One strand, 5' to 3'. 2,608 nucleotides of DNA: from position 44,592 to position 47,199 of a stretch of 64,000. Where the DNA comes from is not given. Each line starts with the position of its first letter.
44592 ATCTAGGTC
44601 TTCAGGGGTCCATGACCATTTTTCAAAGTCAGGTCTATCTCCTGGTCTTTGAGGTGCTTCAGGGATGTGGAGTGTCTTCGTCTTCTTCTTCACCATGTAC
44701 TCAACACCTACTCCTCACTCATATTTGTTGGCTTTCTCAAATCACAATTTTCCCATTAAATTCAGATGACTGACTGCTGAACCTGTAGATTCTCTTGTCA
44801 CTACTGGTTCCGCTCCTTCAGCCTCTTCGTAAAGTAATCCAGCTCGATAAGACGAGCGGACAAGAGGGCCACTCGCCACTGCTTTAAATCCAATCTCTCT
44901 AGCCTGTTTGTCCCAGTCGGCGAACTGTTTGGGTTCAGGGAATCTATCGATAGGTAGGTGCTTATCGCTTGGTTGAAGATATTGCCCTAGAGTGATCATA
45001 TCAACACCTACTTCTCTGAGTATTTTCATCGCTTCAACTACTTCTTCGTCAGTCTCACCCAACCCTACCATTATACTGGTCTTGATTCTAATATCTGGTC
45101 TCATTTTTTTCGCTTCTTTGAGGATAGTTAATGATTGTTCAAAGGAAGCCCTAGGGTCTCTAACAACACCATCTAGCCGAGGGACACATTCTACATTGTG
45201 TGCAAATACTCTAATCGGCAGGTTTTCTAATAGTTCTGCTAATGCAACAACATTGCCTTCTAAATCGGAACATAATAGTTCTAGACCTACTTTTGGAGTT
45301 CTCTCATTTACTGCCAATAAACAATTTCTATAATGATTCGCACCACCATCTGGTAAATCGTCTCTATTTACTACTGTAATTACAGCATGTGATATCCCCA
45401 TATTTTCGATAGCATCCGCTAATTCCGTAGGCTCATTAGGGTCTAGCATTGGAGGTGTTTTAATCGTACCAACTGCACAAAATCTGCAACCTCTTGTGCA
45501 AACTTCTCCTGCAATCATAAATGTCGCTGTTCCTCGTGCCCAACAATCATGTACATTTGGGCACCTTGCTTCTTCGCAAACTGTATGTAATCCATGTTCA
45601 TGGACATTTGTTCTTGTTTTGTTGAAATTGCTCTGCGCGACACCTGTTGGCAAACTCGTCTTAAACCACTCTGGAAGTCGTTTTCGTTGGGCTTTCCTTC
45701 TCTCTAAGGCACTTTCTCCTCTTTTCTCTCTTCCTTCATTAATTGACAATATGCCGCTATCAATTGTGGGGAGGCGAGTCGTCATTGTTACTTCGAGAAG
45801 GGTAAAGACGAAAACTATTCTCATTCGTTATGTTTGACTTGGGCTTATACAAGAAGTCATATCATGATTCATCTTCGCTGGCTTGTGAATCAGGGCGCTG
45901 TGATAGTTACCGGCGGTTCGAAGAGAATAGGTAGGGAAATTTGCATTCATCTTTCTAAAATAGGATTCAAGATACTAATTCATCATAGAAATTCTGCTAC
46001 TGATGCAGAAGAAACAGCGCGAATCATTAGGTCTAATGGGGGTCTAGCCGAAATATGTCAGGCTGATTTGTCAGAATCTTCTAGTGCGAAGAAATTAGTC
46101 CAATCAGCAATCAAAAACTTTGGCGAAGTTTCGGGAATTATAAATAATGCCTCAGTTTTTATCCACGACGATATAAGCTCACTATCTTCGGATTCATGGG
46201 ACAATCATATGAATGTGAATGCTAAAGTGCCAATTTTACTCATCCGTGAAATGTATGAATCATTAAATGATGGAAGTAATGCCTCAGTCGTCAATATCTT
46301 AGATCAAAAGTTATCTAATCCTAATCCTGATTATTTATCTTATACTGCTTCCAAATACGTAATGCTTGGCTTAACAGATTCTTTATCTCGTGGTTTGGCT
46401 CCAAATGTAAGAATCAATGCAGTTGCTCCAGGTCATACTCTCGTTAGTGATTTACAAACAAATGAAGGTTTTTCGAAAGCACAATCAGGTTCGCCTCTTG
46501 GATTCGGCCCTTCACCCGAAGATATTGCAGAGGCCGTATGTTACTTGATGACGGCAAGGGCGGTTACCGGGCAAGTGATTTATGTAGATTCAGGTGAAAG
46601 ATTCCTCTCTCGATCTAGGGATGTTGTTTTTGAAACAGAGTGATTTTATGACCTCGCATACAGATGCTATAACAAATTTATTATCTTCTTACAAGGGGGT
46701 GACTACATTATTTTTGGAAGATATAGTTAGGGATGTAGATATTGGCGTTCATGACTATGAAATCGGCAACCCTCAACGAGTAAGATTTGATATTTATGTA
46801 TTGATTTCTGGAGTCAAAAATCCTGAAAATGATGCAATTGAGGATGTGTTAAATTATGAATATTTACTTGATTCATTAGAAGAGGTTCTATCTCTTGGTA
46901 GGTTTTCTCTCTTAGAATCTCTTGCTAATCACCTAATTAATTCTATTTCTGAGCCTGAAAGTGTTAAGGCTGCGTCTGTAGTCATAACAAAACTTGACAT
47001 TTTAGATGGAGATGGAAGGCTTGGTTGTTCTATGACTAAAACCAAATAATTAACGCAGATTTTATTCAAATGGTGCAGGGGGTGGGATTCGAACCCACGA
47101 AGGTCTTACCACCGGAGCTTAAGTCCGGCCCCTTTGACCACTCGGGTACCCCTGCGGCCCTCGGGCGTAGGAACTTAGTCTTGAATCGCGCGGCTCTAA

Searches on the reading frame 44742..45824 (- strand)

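Call 9: search_protein_families(library=pfam, proteins=[window:44742-45824:-], max_evalue=0.001)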
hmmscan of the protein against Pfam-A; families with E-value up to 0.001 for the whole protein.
window:44742-45824:- (360 aa): 2 families
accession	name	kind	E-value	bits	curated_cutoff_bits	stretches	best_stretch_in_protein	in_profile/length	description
PF04055.27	Radical_SAM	-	3.3e-19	70.1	29.5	1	104-267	2-164/166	Radical SAM superfamily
PF16881.10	LIAS_N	-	3e-14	53.7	27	1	37-88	48-96/96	N-terminal domain of lipoyl synthase of Radical_SAM family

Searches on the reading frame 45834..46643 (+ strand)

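Call 9: search_protein_families(library=pfam, proteins=[window:45834-46643:+], max_evalue=0.001)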
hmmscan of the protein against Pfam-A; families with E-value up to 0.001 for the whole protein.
window:45834-46643:+ (269 aa): 4 families
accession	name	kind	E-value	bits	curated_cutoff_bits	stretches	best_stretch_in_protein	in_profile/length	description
PF00106.31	adh_short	-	1e-36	126.7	26.6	1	22-209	2-188/195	short chain dehydrogenase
PF13561.12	adh_short_C2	-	1.5e-34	120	27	1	32-254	8-234/236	Enoyl-(Acyl carrier protein) reductase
PF08659.16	KR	-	2.8e-11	44.1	22.6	1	21-127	1-110/180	KR domain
PF21777.3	SDR-like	-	8.1e-05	23.7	24.7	0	226-249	73-96/98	Short chain dehydrogenase-like protein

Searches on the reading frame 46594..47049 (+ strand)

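Call 9: search_protein_families(library=pfam, proteins=[window:46594-47049:+], max_evalue=0.001)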
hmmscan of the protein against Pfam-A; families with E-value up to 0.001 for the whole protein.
window:46594-47049:+ (151 aa): 1 family
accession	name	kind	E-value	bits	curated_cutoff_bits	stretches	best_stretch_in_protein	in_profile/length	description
PF02152.23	FolB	-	1.4e-14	55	31.8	1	40-140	2-104/113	Dihydroneopterin aldolase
